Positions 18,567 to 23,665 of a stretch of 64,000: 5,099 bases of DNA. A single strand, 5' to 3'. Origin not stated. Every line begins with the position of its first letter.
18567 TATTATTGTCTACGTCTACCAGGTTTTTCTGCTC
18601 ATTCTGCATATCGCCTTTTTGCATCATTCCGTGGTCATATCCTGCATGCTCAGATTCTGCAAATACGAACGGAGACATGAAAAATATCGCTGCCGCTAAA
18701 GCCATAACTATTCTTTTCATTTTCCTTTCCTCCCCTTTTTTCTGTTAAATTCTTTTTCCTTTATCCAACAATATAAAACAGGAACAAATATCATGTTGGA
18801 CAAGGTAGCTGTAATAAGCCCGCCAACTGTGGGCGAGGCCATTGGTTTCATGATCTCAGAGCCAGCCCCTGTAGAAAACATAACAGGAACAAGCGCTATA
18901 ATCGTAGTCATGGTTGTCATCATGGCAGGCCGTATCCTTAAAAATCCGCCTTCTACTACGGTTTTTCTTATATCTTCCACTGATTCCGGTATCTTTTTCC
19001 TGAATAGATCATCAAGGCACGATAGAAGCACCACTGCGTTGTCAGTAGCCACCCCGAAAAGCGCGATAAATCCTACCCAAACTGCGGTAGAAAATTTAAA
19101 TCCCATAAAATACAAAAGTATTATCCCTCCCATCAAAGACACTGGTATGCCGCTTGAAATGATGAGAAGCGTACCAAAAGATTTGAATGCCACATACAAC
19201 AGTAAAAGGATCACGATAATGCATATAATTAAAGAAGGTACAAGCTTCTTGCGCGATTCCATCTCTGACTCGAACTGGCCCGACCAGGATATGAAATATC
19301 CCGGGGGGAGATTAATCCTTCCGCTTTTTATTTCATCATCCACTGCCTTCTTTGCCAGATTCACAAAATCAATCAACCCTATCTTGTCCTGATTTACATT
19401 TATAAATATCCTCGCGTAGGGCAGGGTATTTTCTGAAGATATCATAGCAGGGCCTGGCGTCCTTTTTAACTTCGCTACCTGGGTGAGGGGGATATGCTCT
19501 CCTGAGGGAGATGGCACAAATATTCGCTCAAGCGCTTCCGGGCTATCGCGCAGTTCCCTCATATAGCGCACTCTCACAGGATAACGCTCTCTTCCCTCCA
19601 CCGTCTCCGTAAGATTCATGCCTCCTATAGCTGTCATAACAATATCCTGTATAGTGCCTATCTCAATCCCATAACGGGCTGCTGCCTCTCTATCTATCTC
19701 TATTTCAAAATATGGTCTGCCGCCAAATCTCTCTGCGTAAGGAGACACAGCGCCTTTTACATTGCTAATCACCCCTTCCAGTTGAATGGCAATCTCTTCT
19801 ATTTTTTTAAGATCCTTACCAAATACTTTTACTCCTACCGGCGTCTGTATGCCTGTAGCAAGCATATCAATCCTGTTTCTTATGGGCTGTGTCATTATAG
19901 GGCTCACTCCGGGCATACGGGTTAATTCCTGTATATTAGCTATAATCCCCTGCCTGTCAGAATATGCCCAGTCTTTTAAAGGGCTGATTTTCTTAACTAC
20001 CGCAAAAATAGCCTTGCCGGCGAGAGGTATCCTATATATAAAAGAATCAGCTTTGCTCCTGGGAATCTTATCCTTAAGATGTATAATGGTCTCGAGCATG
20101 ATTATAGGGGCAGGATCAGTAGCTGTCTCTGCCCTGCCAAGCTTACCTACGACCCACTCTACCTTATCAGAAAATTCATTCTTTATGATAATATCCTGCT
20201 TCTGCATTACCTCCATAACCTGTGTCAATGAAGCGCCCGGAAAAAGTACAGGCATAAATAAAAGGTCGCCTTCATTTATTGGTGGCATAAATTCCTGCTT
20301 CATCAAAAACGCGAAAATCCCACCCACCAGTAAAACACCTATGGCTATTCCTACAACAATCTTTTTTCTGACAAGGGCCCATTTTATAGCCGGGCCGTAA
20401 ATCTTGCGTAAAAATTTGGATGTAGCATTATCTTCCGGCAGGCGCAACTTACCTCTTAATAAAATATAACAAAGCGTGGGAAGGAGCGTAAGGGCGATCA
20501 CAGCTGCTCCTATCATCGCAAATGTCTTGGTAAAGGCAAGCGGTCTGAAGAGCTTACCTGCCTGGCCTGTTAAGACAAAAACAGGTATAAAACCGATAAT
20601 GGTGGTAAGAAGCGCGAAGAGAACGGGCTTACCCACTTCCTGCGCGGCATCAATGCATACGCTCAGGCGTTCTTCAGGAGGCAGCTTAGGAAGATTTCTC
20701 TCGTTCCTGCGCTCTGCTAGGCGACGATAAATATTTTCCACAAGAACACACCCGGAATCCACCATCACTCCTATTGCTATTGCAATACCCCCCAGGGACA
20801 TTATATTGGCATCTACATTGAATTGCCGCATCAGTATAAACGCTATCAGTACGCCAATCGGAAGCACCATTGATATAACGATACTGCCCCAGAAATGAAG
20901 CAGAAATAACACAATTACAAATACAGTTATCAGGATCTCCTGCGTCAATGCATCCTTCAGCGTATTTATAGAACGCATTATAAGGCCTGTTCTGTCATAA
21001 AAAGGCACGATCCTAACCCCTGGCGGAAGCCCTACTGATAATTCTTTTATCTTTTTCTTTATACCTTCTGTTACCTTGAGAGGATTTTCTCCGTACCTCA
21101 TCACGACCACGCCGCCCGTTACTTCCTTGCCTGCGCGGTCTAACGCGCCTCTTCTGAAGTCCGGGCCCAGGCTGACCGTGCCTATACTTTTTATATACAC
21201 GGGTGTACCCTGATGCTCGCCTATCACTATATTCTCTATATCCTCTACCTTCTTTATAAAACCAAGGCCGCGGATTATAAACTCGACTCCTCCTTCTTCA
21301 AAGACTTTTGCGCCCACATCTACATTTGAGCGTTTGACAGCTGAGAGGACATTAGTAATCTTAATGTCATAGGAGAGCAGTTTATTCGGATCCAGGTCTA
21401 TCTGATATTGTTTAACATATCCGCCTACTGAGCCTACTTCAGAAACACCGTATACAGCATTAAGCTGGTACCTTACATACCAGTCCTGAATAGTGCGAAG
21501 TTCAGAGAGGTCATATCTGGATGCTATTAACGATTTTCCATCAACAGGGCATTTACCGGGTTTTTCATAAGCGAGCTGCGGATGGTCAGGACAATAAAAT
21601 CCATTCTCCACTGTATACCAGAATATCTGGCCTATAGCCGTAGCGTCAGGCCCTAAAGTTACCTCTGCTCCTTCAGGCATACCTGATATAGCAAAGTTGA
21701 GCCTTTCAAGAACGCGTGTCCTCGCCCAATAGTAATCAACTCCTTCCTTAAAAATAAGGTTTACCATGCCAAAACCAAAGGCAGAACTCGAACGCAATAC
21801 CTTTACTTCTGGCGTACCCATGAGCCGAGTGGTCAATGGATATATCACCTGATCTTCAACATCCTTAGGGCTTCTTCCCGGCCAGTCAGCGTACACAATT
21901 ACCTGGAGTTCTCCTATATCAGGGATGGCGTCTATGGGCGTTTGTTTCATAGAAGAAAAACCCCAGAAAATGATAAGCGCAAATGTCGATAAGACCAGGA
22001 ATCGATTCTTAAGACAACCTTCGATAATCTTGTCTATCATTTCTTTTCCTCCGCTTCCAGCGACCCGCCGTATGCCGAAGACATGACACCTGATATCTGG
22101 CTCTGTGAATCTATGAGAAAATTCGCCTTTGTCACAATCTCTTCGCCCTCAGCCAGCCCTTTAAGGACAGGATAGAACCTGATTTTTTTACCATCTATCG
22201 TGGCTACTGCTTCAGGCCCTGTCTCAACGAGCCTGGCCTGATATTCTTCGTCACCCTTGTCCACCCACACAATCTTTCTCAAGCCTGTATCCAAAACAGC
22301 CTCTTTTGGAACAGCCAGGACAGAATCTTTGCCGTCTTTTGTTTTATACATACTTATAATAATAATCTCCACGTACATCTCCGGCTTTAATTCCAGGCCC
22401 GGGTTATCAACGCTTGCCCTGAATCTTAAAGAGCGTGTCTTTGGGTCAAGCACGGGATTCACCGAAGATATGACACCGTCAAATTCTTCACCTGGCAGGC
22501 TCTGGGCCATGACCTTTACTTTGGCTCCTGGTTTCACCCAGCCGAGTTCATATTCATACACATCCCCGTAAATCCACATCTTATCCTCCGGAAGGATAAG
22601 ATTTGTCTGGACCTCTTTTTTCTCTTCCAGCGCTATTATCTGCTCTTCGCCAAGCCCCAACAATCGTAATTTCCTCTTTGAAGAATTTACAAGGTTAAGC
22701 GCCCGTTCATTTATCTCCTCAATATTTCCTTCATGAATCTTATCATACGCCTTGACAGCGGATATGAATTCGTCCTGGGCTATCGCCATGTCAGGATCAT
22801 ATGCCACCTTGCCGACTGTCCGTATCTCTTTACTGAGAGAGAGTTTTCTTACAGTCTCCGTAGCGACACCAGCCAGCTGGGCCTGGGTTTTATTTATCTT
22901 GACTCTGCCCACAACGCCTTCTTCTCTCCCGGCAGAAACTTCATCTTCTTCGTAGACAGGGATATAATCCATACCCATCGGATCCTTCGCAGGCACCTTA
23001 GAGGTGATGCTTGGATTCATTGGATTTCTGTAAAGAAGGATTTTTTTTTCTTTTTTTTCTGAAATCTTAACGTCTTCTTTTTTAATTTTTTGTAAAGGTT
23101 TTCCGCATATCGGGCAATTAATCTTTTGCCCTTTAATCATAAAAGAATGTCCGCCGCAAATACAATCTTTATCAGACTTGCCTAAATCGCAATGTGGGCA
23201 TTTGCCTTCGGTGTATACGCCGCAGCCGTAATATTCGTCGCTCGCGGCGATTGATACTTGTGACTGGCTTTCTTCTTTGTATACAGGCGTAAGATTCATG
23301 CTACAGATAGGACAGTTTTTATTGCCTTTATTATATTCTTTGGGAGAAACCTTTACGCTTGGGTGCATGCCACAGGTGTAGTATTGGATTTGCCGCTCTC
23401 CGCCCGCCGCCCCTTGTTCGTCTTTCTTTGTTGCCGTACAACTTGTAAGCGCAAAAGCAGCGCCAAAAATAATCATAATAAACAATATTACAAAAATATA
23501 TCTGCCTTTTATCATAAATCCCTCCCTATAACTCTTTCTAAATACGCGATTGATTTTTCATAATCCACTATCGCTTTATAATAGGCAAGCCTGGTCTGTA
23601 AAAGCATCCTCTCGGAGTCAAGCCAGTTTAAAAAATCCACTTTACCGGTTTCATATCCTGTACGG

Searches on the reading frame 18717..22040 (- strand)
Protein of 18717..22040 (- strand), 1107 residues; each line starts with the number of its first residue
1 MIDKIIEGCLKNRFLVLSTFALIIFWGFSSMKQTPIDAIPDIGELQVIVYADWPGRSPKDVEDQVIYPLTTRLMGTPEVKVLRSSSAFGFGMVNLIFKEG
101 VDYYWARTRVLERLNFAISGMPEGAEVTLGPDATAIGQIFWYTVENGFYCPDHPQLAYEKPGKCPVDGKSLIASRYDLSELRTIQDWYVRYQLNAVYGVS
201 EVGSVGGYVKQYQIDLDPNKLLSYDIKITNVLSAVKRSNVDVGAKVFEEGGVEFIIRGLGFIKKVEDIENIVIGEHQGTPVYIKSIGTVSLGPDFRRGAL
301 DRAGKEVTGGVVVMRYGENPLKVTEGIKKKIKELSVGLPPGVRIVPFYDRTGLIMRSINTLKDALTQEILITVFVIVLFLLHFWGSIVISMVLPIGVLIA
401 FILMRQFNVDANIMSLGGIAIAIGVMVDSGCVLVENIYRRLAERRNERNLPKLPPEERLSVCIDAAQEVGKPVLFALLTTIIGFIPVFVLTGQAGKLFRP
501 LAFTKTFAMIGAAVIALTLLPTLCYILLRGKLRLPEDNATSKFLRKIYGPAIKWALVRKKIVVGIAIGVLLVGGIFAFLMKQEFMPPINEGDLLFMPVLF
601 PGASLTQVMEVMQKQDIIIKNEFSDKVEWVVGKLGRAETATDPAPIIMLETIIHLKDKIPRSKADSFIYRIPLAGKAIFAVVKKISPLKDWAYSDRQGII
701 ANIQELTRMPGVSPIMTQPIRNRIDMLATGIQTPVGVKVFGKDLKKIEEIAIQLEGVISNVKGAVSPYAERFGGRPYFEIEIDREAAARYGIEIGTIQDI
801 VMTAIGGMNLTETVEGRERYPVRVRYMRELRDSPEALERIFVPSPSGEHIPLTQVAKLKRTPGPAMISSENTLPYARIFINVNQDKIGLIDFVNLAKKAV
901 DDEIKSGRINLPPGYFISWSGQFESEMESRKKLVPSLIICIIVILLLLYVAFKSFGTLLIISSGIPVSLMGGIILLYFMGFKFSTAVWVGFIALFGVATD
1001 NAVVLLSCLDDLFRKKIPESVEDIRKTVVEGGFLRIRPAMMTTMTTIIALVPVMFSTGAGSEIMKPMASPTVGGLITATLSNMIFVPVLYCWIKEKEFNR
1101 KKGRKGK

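Call 87: search_protein_families(library=pfam, proteins=[window:18717-22040:-], max_evalue=0.00001)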
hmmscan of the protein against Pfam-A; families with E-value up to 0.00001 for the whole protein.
window:18717-22040:- (1107 aa): 1 family
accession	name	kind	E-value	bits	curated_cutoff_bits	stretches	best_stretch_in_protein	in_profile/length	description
PF00873.25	ACR_tran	-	1.4e-215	718.7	28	2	10-663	6-628/1021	AcrB/AcrD/AcrF family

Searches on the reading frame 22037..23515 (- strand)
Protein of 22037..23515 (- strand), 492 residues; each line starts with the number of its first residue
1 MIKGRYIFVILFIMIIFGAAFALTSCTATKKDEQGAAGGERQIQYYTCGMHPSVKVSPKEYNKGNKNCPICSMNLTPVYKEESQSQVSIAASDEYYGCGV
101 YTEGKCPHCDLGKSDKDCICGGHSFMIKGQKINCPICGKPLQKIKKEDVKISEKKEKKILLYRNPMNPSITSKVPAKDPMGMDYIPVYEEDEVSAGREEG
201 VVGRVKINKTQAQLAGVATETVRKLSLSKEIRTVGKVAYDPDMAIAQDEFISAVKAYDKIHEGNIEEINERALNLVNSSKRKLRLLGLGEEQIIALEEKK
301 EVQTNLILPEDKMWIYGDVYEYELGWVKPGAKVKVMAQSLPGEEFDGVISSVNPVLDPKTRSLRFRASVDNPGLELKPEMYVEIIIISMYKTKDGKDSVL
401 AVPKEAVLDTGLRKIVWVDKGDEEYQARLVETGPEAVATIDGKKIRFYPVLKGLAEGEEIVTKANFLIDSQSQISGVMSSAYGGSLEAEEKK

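Call 87: search_protein_families(library=pfam, proteins=[window:22037-23515:-], max_evalue=0.00001)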
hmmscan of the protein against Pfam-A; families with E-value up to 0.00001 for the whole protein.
window:22037-23515:- (492 aa): 2 families
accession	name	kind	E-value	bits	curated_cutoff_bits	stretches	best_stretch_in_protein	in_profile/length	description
PF16576.10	HlyD_D23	-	1.1e-30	106.9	30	2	311-382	143-214/214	Barrel-sandwich domain of CusB or HlyD membrane-fusion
PF13437.12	HlyD_3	-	8.9e-10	39.7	22.2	1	307-378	30-105/106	HlyD family secretion protein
